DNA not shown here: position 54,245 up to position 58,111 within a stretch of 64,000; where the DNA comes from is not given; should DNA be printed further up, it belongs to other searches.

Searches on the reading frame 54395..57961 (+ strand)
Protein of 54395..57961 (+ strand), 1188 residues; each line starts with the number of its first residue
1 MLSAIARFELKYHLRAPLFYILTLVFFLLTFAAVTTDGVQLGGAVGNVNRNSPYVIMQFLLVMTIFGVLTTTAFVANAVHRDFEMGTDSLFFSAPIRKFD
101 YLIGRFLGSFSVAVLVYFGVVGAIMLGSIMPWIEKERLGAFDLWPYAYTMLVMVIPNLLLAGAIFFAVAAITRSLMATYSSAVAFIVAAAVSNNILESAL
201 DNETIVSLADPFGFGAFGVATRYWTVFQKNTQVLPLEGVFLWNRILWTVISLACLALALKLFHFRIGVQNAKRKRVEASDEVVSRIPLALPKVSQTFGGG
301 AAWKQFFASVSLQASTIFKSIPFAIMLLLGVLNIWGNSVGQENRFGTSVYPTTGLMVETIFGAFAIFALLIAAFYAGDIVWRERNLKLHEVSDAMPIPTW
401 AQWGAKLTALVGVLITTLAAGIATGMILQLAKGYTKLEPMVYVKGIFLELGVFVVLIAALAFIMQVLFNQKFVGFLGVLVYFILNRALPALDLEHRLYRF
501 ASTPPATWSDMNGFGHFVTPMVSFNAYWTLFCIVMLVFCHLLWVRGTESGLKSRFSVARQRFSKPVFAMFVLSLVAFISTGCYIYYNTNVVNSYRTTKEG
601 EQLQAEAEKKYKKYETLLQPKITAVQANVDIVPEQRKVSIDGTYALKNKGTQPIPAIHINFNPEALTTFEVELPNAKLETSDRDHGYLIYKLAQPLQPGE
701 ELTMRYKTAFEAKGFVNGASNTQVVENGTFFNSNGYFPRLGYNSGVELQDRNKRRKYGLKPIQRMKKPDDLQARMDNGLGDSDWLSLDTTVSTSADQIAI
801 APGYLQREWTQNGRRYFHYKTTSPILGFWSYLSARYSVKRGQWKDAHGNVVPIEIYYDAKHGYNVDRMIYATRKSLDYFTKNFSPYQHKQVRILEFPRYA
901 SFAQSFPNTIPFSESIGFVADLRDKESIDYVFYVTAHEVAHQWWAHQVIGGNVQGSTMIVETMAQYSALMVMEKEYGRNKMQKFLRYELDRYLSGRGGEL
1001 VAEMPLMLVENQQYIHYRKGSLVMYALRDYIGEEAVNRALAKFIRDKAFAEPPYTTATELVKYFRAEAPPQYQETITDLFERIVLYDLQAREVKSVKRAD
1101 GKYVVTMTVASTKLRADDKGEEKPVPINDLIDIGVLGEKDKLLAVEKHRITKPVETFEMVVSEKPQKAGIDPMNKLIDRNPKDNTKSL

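Call 84: search_protein_families(library=pfam, proteins=[window:54395-57961:+], max_evalue=0.0001)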
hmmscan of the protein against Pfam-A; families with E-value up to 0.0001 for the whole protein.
window:54395-57961:+ (1188 aa): 1 family
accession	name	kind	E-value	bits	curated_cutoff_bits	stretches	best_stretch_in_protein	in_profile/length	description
PF01433.26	Peptidase_M1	-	1.4e-10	41.6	27.7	1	872-1050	6-192/218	Peptidase family M1 domain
